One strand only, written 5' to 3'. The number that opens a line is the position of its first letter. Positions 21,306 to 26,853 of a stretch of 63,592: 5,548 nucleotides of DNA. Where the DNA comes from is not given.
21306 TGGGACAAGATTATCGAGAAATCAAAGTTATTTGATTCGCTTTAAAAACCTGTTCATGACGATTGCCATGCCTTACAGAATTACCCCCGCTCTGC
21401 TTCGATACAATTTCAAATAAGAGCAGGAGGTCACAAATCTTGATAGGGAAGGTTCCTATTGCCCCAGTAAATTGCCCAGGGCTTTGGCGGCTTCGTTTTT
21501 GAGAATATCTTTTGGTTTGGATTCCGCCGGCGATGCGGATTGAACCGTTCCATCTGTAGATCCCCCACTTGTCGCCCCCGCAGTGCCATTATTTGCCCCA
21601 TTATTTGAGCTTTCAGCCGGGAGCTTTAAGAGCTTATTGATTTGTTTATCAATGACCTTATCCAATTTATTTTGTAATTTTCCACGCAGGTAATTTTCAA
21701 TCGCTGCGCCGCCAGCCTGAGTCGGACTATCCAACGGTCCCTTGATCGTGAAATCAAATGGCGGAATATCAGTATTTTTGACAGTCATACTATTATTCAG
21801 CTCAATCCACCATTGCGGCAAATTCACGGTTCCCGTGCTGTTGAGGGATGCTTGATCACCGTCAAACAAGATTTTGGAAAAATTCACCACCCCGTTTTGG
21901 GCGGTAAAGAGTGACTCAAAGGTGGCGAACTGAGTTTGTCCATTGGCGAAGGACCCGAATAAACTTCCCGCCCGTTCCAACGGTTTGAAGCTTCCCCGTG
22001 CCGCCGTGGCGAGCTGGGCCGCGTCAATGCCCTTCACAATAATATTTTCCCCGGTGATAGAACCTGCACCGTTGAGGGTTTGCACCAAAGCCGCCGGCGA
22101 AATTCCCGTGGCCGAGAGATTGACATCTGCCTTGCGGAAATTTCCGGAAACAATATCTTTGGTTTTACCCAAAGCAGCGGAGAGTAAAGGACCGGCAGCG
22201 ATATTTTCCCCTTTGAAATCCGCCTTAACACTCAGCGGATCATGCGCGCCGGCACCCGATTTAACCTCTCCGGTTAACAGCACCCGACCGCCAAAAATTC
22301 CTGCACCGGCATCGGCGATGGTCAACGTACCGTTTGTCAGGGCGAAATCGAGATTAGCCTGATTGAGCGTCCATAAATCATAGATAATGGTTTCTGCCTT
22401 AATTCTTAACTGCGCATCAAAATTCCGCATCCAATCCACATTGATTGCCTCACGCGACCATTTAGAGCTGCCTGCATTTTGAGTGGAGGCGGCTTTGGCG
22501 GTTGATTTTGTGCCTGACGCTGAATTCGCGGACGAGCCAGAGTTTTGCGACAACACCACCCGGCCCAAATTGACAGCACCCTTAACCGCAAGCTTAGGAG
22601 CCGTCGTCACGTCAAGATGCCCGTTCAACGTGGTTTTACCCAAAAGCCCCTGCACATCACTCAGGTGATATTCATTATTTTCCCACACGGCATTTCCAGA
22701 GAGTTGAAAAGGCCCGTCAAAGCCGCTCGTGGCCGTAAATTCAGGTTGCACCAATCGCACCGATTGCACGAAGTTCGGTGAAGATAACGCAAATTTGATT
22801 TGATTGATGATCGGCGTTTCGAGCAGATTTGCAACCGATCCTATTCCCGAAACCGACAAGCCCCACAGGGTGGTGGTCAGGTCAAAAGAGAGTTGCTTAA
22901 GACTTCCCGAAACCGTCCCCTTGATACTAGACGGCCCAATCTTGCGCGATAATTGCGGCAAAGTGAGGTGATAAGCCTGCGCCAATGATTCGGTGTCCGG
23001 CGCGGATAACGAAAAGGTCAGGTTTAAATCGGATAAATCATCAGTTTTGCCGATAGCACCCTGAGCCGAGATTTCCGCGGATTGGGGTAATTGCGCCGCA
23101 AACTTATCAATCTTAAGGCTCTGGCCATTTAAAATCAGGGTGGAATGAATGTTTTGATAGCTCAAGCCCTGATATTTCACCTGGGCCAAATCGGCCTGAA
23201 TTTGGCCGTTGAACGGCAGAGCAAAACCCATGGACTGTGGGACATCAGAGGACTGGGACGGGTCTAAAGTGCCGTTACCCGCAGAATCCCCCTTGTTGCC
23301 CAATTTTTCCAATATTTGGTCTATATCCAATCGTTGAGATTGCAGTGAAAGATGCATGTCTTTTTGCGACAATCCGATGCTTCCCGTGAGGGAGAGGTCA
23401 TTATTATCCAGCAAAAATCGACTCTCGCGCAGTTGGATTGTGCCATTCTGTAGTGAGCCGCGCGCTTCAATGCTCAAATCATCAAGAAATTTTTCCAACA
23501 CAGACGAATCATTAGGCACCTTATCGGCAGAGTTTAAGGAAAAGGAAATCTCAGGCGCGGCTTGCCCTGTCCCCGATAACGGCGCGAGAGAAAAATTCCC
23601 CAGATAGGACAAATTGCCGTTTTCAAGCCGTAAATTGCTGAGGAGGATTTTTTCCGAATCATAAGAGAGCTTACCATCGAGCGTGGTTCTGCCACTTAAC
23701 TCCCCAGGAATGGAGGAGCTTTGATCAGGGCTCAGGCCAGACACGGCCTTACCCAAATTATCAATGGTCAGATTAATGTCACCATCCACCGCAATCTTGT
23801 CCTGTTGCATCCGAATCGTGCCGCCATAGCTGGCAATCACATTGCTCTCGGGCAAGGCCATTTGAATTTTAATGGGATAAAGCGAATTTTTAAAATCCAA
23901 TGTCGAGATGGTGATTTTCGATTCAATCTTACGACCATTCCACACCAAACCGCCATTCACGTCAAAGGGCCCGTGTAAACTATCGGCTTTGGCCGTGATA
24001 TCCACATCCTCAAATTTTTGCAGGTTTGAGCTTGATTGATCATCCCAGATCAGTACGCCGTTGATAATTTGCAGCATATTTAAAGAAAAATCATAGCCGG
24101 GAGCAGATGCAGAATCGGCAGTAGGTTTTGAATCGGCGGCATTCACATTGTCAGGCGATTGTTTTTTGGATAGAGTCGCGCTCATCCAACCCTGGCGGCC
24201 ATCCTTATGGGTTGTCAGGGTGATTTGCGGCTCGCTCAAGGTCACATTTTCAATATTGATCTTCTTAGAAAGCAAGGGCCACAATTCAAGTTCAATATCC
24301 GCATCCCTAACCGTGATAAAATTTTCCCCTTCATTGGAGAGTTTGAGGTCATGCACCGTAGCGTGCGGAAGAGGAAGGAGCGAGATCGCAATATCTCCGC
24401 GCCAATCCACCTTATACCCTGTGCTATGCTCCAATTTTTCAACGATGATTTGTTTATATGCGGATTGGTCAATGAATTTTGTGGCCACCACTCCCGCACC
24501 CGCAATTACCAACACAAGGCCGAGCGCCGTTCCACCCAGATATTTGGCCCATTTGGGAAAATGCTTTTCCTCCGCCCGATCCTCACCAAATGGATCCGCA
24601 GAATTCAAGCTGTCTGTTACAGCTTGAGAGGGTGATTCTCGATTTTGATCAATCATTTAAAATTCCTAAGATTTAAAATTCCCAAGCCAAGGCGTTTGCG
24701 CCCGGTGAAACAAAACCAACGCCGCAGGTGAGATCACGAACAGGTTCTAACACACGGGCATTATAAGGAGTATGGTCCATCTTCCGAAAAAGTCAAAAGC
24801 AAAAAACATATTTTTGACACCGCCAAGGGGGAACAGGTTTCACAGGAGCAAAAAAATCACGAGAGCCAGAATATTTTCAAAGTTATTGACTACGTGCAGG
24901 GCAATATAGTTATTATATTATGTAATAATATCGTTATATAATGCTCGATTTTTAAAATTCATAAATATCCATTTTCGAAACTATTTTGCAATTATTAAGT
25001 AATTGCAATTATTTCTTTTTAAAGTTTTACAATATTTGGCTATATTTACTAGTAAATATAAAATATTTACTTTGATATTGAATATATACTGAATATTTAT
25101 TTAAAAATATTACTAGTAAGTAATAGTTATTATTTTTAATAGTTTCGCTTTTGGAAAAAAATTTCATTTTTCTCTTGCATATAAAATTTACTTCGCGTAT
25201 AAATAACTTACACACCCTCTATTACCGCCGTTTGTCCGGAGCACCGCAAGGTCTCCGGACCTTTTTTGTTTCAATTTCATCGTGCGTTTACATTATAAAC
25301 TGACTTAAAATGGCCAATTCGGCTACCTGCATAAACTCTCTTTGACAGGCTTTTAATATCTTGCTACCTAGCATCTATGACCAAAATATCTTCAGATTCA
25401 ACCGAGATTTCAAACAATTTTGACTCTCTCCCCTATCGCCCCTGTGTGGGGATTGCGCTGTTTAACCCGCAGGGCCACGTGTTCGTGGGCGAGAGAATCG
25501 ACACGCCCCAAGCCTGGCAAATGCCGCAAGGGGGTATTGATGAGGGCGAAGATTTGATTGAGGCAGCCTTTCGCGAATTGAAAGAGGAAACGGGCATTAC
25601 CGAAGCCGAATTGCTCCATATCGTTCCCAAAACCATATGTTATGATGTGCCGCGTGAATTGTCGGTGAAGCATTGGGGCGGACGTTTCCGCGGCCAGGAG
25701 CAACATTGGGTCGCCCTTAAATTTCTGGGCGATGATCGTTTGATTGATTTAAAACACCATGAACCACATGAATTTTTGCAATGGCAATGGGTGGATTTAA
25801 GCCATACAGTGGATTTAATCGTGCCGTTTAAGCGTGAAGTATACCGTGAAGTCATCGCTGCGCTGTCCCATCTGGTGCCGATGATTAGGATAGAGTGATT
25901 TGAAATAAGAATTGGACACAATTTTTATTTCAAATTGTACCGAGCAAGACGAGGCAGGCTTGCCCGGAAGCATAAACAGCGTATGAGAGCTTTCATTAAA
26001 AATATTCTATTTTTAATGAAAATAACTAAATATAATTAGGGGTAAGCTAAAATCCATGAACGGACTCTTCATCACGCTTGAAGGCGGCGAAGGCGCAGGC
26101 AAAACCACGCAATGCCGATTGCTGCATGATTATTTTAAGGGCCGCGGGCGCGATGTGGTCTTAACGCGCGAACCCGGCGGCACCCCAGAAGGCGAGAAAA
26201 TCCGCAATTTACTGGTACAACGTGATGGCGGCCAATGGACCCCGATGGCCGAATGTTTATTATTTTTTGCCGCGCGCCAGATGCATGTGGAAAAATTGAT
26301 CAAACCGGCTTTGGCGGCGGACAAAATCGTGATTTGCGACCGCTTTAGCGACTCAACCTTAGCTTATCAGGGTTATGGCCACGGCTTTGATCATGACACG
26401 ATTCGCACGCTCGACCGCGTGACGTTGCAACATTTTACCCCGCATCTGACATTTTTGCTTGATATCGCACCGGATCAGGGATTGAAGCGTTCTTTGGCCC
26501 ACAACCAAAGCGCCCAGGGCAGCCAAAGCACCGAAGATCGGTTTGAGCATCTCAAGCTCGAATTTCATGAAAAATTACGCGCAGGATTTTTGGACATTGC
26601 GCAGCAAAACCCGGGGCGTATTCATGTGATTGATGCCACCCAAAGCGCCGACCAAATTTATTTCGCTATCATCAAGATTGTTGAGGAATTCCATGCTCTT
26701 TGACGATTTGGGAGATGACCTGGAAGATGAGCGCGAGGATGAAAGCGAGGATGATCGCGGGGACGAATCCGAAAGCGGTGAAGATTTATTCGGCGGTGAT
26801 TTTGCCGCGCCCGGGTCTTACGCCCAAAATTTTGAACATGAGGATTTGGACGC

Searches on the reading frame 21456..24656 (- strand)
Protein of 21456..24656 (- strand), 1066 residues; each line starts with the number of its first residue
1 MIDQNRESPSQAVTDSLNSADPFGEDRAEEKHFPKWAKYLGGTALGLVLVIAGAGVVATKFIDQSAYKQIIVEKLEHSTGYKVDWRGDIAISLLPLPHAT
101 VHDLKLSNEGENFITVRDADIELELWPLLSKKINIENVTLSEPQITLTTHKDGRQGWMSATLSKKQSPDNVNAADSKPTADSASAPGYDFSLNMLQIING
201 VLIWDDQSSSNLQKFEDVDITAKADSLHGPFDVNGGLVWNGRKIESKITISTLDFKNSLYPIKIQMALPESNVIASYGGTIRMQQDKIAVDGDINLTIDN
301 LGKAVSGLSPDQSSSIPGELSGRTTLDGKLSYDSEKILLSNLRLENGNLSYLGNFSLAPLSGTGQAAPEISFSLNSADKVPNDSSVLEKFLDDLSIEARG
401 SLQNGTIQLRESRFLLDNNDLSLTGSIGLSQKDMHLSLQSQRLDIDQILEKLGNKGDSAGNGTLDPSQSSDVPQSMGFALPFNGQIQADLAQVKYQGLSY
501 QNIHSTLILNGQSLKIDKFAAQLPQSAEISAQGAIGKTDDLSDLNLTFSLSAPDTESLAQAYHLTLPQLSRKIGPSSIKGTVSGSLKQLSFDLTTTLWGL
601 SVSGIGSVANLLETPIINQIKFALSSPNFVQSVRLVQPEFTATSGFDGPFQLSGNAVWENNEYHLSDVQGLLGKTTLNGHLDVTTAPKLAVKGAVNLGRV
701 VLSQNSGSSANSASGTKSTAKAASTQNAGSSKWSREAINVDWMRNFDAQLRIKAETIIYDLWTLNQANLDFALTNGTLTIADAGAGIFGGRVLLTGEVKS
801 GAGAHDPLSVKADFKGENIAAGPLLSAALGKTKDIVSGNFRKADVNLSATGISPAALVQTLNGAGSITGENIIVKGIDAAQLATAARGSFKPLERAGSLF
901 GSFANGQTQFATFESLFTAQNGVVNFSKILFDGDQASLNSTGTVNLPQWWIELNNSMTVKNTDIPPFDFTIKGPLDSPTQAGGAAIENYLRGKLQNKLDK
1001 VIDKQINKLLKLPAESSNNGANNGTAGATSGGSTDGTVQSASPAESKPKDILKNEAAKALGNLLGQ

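Call 28: search_protein_families(library=pfam, proteins=[window:21456-24656:-], max_evalue=0.00001)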
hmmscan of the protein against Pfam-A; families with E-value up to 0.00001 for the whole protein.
window:21456-24656:- (1066 aa): 2 families
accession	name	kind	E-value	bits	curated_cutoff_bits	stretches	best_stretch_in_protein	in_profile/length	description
PF05170.20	AsmA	-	1.5e-43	149.9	29.8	2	35-243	3-203/607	AsmA family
PF05359.17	DUF748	-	1.3e-14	53.7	50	1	31-282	9-257/1037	Domain of Unknown Function (DUF748)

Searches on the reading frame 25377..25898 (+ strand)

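Call 28: search_protein_families(library=pfam, proteins=[window:25377-25898:+], max_evalue=0.00001)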
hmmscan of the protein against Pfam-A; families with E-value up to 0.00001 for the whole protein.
window:25377-25898:+ (173 aa): 1 family
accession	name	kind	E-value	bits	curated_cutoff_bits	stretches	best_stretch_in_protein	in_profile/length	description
PF00293.34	NUDIX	-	9.4e-23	81.1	21.1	1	20-158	2-133/134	NUDIX domain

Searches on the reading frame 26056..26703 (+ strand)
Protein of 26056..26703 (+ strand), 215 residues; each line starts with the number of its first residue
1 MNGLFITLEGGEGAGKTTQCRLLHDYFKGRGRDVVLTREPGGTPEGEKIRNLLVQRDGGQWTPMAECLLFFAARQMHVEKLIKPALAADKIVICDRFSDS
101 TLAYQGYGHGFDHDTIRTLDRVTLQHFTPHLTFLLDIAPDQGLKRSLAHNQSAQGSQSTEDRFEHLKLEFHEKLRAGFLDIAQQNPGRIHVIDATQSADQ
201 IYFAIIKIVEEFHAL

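Call 28: search_protein_families(library=pfam, proteins=[window:26056-26703:+], max_evalue=0.00001)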
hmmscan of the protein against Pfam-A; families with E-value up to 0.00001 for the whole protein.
window:26056-26703:+ (215 aa): 2 families
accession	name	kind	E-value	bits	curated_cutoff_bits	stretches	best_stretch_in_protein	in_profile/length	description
PF02223.23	Thymidylate_kin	-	3.1e-48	164.3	27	1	8-201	1-181/185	Thymidylate kinase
PF13521.12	AAA_28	-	1.3e-07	32.4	27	1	6-140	2-121/164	AAA domain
